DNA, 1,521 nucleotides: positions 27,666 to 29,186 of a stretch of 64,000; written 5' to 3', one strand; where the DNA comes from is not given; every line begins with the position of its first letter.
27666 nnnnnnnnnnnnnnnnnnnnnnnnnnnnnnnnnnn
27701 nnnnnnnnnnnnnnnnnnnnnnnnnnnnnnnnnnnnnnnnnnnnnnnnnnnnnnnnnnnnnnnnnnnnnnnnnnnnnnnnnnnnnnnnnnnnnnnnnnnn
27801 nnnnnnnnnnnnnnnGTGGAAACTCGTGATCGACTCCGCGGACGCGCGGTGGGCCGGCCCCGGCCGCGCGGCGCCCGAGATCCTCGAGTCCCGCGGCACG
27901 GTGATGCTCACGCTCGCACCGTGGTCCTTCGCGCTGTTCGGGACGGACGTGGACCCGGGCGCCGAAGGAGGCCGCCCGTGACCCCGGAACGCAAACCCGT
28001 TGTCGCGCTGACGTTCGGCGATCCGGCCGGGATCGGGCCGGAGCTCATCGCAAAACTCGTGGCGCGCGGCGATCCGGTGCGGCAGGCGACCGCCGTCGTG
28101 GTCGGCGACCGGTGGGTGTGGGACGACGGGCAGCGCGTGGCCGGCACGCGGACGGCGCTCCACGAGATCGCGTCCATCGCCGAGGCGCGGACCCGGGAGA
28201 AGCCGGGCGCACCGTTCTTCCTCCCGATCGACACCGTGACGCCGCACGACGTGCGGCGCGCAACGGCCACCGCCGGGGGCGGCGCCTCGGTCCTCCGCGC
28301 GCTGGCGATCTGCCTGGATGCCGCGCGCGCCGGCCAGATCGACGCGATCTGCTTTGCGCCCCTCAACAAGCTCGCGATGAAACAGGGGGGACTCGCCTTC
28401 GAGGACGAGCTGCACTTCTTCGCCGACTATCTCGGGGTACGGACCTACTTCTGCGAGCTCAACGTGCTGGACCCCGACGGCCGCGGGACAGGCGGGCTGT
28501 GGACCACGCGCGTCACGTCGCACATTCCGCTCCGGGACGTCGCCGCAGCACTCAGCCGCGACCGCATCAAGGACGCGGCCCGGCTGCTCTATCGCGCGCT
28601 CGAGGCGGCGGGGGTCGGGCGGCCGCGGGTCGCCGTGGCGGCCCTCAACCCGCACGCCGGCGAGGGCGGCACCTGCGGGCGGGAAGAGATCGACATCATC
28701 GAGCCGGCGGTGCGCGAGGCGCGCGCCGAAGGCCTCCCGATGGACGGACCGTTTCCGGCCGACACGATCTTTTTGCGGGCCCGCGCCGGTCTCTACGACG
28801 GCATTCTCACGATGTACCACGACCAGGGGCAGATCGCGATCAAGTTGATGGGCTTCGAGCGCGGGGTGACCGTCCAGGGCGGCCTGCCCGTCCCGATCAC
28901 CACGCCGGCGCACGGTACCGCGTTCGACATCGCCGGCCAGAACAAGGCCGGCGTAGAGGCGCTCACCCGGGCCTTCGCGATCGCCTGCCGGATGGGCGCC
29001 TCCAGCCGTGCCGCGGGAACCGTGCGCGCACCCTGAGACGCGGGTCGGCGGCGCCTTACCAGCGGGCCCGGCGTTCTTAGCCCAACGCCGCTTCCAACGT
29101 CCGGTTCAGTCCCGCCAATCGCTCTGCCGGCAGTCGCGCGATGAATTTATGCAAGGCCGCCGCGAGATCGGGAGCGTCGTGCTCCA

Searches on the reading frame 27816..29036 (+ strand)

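Call 37: search_protein_families(library=pfam, proteins=[window:27816-29036:+], max_evalue=0.00001)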
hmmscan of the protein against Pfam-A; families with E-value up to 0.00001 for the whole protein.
window:27816-29036:+ (406 aa): 1 family
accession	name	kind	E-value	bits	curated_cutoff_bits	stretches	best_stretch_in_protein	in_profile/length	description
PF04166.17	PdxA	-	7e-86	288.6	27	1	91-390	3-286/286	Pyridoxal phosphate biosynthetic protein PdxA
